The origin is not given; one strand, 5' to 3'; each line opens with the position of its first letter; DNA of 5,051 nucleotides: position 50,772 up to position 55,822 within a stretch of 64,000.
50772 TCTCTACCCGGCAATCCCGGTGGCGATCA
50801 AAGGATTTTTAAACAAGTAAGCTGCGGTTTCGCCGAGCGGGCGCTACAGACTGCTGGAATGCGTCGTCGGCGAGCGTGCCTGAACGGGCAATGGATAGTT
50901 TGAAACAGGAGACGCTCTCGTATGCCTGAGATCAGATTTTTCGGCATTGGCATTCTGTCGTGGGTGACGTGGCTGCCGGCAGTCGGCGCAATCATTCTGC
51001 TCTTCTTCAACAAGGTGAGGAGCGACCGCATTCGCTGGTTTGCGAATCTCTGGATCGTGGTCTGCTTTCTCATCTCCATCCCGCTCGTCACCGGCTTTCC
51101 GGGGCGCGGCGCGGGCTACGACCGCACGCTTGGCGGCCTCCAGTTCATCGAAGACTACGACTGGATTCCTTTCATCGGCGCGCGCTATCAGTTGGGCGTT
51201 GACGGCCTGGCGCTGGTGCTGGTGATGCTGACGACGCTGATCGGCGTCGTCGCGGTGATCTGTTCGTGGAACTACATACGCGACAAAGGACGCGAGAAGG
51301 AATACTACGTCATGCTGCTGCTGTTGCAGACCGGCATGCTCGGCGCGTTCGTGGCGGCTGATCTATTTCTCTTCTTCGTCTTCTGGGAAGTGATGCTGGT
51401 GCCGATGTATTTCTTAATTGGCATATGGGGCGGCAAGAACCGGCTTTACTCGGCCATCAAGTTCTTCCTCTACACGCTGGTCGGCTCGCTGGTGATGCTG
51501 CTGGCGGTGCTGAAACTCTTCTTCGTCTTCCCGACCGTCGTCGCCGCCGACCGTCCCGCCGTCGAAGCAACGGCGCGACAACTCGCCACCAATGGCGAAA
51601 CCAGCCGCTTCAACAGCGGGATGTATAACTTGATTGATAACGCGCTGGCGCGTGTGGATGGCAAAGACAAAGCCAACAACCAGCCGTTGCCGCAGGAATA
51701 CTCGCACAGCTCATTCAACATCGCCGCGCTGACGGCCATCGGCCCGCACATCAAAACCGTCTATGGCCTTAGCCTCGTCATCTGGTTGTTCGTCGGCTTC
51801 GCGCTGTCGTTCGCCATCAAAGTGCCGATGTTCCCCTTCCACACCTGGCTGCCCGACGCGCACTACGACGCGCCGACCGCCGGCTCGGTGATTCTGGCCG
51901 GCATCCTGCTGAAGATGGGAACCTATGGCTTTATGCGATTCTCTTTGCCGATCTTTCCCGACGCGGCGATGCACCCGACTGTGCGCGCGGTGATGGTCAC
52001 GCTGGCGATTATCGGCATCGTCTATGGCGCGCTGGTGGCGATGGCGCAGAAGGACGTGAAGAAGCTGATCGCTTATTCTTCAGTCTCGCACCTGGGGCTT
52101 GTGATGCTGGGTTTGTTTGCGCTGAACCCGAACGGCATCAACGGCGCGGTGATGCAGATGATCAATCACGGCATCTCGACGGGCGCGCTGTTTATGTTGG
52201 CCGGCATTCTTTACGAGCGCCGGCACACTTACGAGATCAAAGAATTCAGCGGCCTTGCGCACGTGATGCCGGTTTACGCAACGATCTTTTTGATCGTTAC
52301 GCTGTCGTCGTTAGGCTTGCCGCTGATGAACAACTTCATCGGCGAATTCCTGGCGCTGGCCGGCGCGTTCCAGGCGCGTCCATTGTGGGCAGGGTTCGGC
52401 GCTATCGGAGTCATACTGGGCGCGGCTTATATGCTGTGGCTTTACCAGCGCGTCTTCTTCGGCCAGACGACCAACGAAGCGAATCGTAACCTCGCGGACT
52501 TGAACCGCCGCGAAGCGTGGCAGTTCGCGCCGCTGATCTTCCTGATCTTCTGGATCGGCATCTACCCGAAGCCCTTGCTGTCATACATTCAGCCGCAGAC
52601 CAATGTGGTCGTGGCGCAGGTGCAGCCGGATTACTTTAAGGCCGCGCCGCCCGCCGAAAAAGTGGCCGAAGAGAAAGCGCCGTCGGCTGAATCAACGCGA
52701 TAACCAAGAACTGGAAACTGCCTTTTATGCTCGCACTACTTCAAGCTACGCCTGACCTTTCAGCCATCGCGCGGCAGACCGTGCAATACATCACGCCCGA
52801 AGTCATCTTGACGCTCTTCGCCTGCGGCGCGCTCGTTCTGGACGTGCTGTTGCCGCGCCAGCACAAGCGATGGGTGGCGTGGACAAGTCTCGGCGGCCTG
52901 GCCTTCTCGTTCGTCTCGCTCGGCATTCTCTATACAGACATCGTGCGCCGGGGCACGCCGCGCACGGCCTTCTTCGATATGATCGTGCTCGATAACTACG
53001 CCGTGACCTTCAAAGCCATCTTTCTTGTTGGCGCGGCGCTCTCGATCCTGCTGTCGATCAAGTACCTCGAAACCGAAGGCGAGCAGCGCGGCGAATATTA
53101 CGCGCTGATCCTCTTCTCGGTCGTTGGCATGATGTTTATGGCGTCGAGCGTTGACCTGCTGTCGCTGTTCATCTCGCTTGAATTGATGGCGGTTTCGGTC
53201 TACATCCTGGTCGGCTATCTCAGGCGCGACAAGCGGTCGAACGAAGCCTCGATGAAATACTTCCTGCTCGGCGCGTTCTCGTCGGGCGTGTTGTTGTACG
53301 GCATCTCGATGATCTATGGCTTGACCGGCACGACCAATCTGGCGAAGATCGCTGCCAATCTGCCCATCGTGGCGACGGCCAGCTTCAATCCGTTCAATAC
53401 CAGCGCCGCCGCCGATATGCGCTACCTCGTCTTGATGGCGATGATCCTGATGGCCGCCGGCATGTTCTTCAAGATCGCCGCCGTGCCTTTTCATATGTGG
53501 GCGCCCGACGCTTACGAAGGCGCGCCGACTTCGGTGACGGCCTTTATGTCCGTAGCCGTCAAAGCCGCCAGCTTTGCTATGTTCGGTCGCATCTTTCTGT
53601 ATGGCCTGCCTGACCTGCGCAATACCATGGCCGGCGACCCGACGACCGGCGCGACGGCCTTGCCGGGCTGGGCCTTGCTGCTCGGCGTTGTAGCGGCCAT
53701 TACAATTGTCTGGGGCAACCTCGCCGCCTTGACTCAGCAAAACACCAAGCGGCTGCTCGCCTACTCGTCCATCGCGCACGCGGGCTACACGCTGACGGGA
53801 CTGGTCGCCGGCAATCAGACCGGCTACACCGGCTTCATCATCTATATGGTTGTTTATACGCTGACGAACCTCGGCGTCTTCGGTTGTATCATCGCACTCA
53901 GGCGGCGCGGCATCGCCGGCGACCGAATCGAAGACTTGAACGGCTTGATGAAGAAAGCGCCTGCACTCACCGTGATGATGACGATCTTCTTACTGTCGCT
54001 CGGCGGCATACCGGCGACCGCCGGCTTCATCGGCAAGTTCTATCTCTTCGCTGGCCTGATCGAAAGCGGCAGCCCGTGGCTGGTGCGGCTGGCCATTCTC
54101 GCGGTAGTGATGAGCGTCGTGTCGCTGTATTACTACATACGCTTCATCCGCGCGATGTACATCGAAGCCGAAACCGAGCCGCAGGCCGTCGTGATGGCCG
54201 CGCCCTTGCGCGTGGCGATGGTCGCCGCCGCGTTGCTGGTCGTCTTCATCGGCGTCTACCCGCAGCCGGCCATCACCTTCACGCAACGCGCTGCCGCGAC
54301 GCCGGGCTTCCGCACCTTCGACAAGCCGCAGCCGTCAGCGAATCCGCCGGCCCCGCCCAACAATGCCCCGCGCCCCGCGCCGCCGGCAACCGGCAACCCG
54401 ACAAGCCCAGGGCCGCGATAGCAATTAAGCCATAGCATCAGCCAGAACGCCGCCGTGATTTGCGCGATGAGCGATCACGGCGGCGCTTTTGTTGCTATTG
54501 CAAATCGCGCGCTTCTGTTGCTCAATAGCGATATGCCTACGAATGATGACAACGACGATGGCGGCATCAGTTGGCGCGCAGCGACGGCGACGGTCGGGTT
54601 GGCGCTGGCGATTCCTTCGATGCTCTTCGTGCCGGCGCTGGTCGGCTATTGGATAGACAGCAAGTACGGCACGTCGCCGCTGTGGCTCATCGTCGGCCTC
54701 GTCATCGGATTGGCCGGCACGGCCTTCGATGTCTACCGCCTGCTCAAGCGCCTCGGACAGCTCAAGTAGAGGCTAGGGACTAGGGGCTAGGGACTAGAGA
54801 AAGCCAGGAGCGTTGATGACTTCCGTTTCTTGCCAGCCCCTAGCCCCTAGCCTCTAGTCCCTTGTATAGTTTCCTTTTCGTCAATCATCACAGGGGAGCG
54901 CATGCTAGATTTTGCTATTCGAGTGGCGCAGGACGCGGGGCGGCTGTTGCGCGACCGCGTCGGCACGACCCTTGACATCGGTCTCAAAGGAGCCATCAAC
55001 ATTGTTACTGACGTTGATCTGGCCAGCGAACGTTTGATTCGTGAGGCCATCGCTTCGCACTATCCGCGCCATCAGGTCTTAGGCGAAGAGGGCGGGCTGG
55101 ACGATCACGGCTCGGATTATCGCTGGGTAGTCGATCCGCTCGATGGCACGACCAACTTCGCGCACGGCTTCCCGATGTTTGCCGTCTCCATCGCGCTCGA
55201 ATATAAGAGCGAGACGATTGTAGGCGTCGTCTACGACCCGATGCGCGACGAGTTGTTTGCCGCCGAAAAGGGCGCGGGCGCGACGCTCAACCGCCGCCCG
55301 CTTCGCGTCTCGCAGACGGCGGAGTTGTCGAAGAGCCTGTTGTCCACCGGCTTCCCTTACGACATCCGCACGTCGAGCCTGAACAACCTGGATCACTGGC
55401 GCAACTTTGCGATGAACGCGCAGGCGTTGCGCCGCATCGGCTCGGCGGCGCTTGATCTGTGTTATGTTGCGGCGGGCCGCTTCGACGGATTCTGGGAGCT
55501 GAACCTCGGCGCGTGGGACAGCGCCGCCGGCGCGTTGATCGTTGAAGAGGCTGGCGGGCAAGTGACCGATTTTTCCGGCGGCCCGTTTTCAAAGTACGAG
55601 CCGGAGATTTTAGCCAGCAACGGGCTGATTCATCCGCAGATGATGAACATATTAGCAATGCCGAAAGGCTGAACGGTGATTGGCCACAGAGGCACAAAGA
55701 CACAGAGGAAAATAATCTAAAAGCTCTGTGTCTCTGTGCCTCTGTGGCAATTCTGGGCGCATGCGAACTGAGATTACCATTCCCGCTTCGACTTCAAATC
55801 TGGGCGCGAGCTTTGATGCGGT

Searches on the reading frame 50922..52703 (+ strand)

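Call 59: search_protein_families(library=pfam, proteins=[window:50922-52703:+])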
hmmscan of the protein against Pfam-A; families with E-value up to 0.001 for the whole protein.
window:50922-52703:+ (593 aa): 2 families
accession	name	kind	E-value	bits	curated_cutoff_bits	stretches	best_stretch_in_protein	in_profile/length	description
PF00361.26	Proton_antipo_M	-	5.2e-69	233.1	21.5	2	278-490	73-283/294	NADH:quinone oxidoreductase/Mrp antiporter, TM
PF01059.23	Oxidored_q5_N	-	0.00048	20.6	22.7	1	87-137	53-105/110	NADH-ubiquinone oxidoreductase chain 4, amino terminus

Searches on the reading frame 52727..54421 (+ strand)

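Call 59: search_protein_families(library=pfam, proteins=[window:52727-54421:+])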
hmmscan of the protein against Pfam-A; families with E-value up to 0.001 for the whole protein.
window:52727-54421:+ (564 aa): 1 family
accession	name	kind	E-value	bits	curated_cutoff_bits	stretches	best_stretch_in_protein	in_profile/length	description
PF00361.26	Proton_antipo_M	-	5.3e-73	246.2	21.5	1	141-462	1-293/294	NADH:quinone oxidoreductase/Mrp antiporter, TM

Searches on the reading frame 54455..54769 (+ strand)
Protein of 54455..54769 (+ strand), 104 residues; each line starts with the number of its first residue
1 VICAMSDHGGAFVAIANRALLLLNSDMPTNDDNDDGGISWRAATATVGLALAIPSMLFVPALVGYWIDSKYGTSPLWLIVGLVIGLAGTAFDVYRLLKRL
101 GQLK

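Call 57: search_protein_families(library=pfam, proteins=[window:54455-54769:+])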
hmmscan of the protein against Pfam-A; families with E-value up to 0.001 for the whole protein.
window:54455-54769:+ (104 aa): 1 family
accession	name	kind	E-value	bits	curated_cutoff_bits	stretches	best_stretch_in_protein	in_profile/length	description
PF09527.15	ATPase_gene1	-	4.3e-11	43.2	26.6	1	47-96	7-54/54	Putative F0F1-ATPase subunit Ca2+/Mg2+ transporter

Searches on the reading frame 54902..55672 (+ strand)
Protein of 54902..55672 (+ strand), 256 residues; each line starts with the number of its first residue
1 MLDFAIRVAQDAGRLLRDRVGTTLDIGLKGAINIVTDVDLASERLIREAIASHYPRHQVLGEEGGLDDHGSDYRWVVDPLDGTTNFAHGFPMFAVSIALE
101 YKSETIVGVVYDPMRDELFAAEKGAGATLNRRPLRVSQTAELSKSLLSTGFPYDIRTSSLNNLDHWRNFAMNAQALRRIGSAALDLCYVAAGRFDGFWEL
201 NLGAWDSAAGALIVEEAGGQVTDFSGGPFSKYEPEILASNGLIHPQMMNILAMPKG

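Call 57: search_protein_families(library=pfam, proteins=[window:54902-55672:+])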
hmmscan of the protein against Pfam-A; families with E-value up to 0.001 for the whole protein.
window:54902-55672:+ (256 aa): 1 family
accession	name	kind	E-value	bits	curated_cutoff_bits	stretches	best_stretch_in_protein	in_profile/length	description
PF00459.30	Inositol_P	-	7.3e-70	236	27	1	2-245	6-260/271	Inositol monophosphatase family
